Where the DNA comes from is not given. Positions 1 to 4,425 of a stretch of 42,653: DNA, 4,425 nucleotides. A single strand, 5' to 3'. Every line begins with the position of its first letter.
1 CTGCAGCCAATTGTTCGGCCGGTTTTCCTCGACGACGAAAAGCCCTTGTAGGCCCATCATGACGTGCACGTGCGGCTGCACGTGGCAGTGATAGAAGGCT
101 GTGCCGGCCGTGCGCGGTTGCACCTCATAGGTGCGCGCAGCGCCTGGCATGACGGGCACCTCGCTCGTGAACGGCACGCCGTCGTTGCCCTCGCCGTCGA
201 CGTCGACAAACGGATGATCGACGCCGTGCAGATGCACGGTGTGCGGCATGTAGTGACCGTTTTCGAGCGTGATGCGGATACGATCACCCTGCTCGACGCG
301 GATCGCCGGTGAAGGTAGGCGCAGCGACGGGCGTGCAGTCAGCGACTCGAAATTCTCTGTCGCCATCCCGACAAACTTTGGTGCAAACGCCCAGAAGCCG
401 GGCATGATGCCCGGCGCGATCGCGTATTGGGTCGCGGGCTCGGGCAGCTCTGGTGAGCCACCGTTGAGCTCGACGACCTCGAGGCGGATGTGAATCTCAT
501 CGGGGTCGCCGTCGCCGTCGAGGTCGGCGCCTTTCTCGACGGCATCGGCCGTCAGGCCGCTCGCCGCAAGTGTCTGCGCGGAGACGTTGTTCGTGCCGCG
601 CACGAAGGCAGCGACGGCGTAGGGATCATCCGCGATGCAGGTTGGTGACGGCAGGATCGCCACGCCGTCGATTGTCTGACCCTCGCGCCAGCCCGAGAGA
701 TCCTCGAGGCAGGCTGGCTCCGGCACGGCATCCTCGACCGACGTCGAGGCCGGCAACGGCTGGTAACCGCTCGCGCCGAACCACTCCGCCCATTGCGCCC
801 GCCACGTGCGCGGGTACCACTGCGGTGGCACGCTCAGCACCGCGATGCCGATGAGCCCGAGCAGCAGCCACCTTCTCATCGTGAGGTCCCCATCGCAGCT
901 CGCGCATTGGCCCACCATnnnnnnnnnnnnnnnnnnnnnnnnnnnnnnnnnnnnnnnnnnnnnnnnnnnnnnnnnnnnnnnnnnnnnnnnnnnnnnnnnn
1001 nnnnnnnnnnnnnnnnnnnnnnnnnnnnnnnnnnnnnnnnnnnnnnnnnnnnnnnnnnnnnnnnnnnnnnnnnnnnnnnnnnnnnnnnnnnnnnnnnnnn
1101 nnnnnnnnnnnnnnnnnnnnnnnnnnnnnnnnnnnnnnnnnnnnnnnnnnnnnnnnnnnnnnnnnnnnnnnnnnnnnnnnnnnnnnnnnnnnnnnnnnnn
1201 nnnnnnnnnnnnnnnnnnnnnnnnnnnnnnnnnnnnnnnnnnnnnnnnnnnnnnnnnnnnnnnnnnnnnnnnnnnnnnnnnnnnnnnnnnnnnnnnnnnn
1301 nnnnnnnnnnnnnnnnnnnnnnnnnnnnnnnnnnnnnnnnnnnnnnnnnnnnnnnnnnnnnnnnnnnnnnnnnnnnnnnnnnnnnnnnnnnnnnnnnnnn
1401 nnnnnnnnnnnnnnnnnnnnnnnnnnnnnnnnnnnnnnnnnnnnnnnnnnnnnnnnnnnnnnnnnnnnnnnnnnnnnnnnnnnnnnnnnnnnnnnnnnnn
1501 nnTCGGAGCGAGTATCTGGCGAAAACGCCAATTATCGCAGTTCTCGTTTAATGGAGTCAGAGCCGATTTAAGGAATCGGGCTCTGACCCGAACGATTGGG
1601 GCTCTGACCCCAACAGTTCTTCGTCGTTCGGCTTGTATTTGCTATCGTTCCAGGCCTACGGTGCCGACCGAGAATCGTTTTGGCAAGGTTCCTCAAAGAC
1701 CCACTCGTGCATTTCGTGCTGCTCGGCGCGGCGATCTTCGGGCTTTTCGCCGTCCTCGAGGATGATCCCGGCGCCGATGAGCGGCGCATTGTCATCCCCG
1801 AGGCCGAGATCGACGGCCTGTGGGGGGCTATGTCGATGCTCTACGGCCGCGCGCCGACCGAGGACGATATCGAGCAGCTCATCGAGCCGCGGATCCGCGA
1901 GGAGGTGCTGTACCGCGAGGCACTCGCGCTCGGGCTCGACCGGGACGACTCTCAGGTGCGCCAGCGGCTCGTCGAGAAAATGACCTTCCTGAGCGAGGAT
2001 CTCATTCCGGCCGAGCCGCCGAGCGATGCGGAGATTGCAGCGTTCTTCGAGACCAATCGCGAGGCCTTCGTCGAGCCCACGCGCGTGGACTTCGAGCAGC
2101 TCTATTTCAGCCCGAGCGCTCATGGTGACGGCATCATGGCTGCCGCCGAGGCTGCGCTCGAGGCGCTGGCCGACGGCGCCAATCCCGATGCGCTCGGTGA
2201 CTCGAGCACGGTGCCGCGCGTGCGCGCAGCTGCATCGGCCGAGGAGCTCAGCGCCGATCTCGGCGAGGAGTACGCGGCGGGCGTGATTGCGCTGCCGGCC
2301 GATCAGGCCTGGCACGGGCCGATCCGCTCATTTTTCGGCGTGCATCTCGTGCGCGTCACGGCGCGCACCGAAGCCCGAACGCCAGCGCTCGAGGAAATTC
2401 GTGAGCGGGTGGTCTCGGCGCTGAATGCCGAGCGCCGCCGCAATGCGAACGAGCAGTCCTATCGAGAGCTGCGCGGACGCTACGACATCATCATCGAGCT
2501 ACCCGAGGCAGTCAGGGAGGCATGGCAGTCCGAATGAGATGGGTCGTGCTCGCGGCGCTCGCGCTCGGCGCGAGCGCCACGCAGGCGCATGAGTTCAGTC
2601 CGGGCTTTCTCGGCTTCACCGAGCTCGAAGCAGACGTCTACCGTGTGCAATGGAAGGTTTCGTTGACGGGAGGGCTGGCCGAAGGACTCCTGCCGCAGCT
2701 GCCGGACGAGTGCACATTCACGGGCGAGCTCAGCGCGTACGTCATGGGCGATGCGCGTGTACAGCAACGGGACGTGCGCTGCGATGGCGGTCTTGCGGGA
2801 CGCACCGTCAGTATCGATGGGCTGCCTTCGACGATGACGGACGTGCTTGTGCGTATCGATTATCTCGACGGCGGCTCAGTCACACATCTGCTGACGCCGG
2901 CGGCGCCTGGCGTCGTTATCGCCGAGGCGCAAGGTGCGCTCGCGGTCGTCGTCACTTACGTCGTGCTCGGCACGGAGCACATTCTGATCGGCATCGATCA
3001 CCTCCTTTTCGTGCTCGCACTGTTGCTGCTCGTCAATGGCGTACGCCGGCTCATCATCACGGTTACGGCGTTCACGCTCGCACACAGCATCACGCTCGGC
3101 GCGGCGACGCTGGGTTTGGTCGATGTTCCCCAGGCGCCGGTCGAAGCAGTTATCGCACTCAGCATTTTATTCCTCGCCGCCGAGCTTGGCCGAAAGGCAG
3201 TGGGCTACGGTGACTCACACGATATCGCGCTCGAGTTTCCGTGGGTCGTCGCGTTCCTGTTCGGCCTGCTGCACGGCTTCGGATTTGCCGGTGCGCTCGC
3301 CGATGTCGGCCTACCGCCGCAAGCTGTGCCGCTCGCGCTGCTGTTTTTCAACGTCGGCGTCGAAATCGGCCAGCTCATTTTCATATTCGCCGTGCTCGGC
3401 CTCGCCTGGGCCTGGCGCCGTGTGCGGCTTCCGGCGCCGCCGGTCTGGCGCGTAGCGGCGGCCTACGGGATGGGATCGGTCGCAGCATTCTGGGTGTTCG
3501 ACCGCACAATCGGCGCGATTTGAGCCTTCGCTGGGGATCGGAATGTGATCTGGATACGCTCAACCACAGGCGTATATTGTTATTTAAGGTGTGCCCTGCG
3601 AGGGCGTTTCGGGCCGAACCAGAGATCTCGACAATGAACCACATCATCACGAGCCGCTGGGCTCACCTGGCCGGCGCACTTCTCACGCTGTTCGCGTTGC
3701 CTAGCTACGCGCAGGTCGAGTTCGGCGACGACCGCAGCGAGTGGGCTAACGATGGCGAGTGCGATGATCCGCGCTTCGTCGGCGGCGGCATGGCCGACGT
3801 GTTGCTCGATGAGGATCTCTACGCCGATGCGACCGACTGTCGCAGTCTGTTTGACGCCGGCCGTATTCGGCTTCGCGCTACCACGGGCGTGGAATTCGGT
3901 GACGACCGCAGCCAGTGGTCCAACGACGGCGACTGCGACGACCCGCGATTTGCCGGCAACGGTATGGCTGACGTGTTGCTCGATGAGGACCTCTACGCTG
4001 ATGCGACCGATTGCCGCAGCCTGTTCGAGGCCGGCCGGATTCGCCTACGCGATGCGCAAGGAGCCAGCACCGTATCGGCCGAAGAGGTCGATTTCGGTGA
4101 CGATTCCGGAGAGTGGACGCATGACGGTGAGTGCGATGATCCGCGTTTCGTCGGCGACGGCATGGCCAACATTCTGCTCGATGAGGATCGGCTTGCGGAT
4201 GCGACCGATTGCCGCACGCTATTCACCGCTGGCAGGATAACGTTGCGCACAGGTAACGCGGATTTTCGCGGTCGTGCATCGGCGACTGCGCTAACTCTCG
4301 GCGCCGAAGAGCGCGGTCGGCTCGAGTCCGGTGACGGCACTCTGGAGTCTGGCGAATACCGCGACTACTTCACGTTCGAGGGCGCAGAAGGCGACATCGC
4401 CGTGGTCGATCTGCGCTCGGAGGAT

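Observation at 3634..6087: Sec-exported caspase-family (C14) protease with 3 unknown repeats and 3 PPC-like domains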

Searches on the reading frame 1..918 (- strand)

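Call 7: search_protein_families(library=pfam, proteins=[window:1-918:-], max_evalue=0.01)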
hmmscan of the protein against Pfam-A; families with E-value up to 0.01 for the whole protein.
window:1-918:- (306 aa): 2 families
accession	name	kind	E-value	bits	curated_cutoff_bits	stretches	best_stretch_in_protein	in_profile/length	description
PF07732.21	Cu-oxidase_3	-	8e-18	65.1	21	1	201-299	24-117/119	Multicopper oxidase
PF07731.20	Cu-oxidase_2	-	1.9e-13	50.8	20.4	1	200-298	29-135/137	Multicopper oxidase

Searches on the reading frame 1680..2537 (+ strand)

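Call 7: search_protein_families(library=pfam, proteins=[window:1680-2537:+], max_evalue=0.01)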
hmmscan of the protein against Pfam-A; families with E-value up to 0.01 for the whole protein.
window:1680-2537:+ (285 aa): 1 family
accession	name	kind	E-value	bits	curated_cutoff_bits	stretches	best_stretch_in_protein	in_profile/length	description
PF13145.12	Rotamase_2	-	2.5e-16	61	27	1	114-242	1-121/121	PPIC-type PPIASE domain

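Call 76: search_protein_families(library=padloc, proteins=[window:1680-2537:+], max_evalue=0.001)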
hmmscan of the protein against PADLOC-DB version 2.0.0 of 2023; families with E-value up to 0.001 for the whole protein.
window:1680-2537:+ (285 aa): 0 families

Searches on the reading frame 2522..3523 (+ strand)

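Call 7: search_protein_families(library=pfam, proteins=[window:2522-3523:+], max_evalue=0.01)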
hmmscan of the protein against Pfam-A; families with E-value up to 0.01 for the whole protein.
window:2522-3523:+ (333 aa): 1 family
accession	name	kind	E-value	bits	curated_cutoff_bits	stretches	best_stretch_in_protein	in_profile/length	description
PF13795.12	HupE_UreJ_2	-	5.3e-46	156.6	24.5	1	146-301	1-155/156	HupE / UreJ protein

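Call 76: search_protein_families(library=padloc, proteins=[window:2522-3523:+], max_evalue=0.001)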
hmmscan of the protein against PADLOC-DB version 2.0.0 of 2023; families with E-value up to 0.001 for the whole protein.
window:2522-3523:+ (333 aa): 0 families

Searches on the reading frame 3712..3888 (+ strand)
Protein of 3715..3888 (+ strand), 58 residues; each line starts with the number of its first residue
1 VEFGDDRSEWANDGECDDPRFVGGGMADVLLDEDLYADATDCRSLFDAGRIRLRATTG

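Call 13: search_protein_families(library=pfam, proteins=[window:3715-3888:+], max_evalue=10)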
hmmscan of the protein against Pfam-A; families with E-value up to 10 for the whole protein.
seq(58 aa): 0 families

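Call 47: search_solved_structures(query=A2, max_evalue=10, show_alignments=1)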
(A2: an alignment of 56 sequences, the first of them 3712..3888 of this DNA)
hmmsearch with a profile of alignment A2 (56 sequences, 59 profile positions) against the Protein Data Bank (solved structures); distinct sequences matched with E-value up to 10: 0.

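Call 57: predict_structure(alignment_id=A2)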
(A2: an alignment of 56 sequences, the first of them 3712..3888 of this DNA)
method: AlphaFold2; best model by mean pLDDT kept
length: 59 residues; sequences in the alignment: 56
mean_pLDDT: 94.9   pTM: 0.80
mean pLDDT of the five models: 94.9, 94.9, 94.0, 93.4, 89.5
residues with pLDDT >= 90: 54; 70-90: 3; 50-70: 1; < 50: 1
segments of 3 or more residues with pLDDT < 50: none
pLDDT, mean of each block of 10 residues (from residue 1): 95 97 97 97 98 83
secondary structure, 60 per line:
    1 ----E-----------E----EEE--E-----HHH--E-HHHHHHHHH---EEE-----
elements in order: E22-24 H40-48 E52-54

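Call 60: fold_search(model_id=the predicted structure, library=pdb)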
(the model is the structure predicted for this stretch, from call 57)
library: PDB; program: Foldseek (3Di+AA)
matches with E <= 10: 12; with E <= 0.001: 0
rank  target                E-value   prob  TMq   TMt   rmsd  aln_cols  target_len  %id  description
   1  8bsi_LS               5.0e+00  0.07  0.35  0.13   6.4        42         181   17  Giardia ribosome chimeric hybrid-like GDP+Pi bound state (B1) (released 2023-03-15)
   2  1ffk_M                5.8e+00  0.05  0.33  0.15   5.8        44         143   25  CRYSTAL STRUCTURE OF THE LARGE RIBOSOMAL SUBUNIT FROM HALOARCULA MARISMORTUI AT 2.4 ANGSTROM RESOLUTION (released 2000-08-14)
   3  7rwz_C                5.8e+00  0.02  0.33  0.09  16.4        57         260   16  SaPIbov5 procapsid structure including size redirecting protein Ccm (released 2021-11-17)
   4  8fru_R                6.2e+00  0.05  0.34  0.13   6.5        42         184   17  60S subunit of the Giardia lamblia 80S ribosome (released 2024-01-31)
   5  2j85_B                6.2e+00  0.03  0.24  0.14   5.2        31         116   16  B116 of Sulfolobus turreted icosahedral virus (STIV) (released 2006-11-02)
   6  9znf_AN               6.6e+00  0.05  0.33  0.15   5.5        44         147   20  Cryo-EM structure of the Methanosarcina acetivorans 70S ribosome in complex with SriA and SriB (released 2026-01-28)
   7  7n12_A                6.6e+00  0.02  0.22  0.08   6.1        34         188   29  Crystal structure of the M. abscessus LeuRS editing domain in complex with epetraborole-AMP adduct (released 2021-10-06)
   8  4v9f_P                8.2e+00  0.04  0.34  0.16   4.8        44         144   25  The re-refined crystal structure of the Haloarcula marismortui large ribosomal subunit at 2.4 Angstrom resolution: mor (released 2014-07-09)
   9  9ofe_G                8.2e+00  0.02  0.26  0.04   7.1        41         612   15  CryoEM structure of Cad1 bound with cA4 and ATP, hexamer with two intact dimers (released 2025-08-20)
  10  7pqk                  8.7e+00  0.01  0.18  0.07   7.0        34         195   29  Co-Crystal Structure of M. tuberculosis LeuRS in Complex with the Adduct Formed by Prodrug Cmpd1 with Adenosine-monophos (released 2023-01-18)
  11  1s72_P                9.4e+00  0.04  0.34  0.16   4.8        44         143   25  REFINED CRYSTAL STRUCTURE OF THE HALOARCULA MARISMORTUI LARGE RIBOSOMAL SUBUNIT AT 2.4 ANGSTROM RESOLUTION (released 2004-06-15)
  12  4v6i_BT               9.4e+00  0.02  0.26  0.10   5.9        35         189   23  Localization of the small subunit ribosomal proteins into a 6.1 A cryo-EM map of Saccharomyces cerevisiae translating (released 2014-07-09)

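Call 68: search_protein_representatives(alignment_id=A2)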
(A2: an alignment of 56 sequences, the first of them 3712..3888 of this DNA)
Query: 56 sequences, 59 profile positions. Proteins with E-value up to 0.001 (for the whole library): 743; up to 1e-10: 642; up to 1e-30: 292. The best 150 are listed.
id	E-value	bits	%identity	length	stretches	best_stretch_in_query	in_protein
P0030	0.0e+00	1346.7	-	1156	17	3-57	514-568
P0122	5.2e-245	807.5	-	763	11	2-57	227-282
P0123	7.2e-237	781.4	-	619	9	2-57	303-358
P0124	2.0e-202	671.1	-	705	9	2-55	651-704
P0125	3.8e-191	635.0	-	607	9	2-56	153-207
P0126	6.5e-173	576.6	-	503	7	2-57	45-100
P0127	7.5e-170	566.8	-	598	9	2-55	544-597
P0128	3.4e-165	551.9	-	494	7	2-58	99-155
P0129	1.3e-160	537.2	-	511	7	2-57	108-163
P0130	2.2e-156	523.7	-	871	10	2-57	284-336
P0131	5.2e-156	522.5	-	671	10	2-56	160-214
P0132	1.3e-155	521.2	-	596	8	2-57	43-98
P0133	5.3e-151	506.4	-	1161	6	3-58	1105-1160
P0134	1.3e-147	495.6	-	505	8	2-57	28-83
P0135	7.8e-146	489.9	-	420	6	3-56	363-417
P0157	2.7e-104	356.9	-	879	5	3-57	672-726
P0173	7.0e-90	310.7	-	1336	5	2-58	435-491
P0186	1.1e-84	294.0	-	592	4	2-55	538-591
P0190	5.2e-82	285.5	-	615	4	2-58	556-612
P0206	7.0e-73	256.2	-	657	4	2-55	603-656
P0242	9.1e-62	220.6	-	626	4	4-57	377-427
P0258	2.6e-56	203.2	-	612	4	3-56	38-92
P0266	4.9e-52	189.5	-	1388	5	3-54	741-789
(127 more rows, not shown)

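Call 69: search_protein_families(library=pfam, proteins=[P0133, P0173, P0266, P0157, P0130, P0190, P0206, P0186, P0258, P0242], max_evalue=0.0001)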
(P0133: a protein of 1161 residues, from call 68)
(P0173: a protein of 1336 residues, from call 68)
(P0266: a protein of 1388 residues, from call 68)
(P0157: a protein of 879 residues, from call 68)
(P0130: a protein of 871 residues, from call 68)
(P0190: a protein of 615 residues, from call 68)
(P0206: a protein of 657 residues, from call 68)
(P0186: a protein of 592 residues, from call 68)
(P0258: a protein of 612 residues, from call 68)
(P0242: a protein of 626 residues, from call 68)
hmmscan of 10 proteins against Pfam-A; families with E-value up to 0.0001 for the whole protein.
P0133 (1161 aa): 3 families
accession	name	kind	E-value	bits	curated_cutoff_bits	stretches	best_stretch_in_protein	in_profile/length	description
PF00691.25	OmpA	-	4.6e-14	53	27.2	1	1000-1084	2-84/98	OmpA family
PF01471.23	PG_binding_1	-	1.4e-11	44.8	23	1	553-601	3-51/57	Putative peptidoglycan binding domain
PF17648.7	Luciferase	-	3.2e-05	24.5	23.7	0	678-698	19-39/63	Luciferase domain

P0173 (1336 aa): 1 family
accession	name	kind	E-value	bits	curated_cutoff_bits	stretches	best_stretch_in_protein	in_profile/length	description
PF00082.27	Peptidase_S8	-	5.3e-23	82.2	21.8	1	956-1176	36-273/288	Subtilase family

P0266 (1388 aa): 3 families
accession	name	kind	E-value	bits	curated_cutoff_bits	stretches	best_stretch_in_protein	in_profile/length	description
PF00069.31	Pkinase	-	1.3e-26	94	31.7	1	310-487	22-200/263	Protein kinase domain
PF07714.23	PK_Tyr_Ser-Thr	-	2.1e-18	67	23.1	1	307-494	21-215/258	Protein tyrosine and serine/threonine kinase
PF01636.29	APH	-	5.6e-07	30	23.2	0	402-432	168-200/239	Phosphotransferase enzyme family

P0157 (879 aa): 1 family
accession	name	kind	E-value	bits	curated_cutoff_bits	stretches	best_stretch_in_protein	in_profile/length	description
PF08239.17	SH3_3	-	3.6e-07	30.7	27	1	194-240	4-51/54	Bacterial SH3 domain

P0130 (871 aa): 2 families
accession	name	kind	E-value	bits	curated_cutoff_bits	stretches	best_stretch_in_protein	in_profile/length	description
PF13365.12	Trypsin_2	-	5.4e-23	82.8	27.6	1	470-601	1-144/144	Trypsin-like peptidase domain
PF00089.32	Trypsin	-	2.4e-12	47.6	20.6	1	470-605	27-198/220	Trypsin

P0190 (615 aa): 0 families

P0206 (657 aa): 3 families
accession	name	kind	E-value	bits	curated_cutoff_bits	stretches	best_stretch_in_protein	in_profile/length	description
PF13365.12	Trypsin_2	-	2e-22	80.9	27.6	1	186-318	1-144/144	Trypsin-like peptidase domain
PF00089.32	Trypsin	-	1.8e-07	31.7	20.6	1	185-324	26-200/220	Trypsin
PF01471.23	PG_binding_1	-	2.6e-06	27.9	23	1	109-151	3-45/57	Putative peptidoglycan binding domain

P0186 (592 aa): 0 families

P0258 (612 aa): 6 families
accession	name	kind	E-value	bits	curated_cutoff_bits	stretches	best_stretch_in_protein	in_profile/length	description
PF00023.36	Ank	-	3.4e-61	200.2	21.1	5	387-419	2-33/33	Ankyrin repeat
PF12796.13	Ank_2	-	2.3e-54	182.3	27.3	3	323-418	1-90/90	Ankyrin repeats (3 copies)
PF13637.12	Ank_4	-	8.3e-49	162.9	22.7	4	528-577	1-50/50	Ankyrin repeats (many copies)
PF13606.12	Ank_3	-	3.5e-42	137.3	22.3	1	556-584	1-29/30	Ankyrin repeat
PF13857.12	Ank_5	-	2.2e-38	130.3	27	4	543-597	1-56/56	Ankyrin repeats (many copies)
PF24521.3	Ank_KRIT1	-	6.7e-05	23.1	80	0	492-567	49-128/149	KRIT1 ankyrin-repeats domain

P0242 (626 aa): 2 families
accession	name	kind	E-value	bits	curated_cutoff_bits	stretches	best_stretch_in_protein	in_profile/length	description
PF14326.11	DUF4384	-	5.6e-24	84.5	27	1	77-157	1-81/81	Domain of unknown function (DUF4384)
PF20578.4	aBig_2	-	6.9e-05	23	27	0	341-369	33-61/89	Atrophied bacterial Ig domain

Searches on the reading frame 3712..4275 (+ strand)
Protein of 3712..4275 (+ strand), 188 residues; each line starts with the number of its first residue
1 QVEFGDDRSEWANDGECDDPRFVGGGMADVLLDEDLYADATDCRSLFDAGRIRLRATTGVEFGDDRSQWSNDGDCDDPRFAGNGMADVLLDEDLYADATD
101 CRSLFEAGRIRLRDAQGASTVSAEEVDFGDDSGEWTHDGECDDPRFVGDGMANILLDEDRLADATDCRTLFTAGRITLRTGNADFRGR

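Call 13: search_protein_families(library=pfam, proteins=[window:3712-4275:+], max_evalue=10)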
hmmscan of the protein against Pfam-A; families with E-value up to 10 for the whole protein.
seq(188 aa): 4 families
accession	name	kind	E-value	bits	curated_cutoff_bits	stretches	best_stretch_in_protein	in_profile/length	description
PF03950.23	tRNA-synt_1c_C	-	0.00047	20.8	23.9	2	80-137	33-85/91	tRNA synthetases class I (E and Q), anti-codon binding domain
PF17810.6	Arg_decarb_HB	-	0.0046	17.7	23.3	0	159-179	29-49/84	Arginine decarboxylase helical bundle domain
PF24974.1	DUF7771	-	0.044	14.5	27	0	80-107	8-35/91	Domain of unknown function (DUF7771)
PF04491.17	Pox_T4_N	-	0.12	12.7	25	0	92-102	13-23/46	Poxvirus T4 protein, N terminus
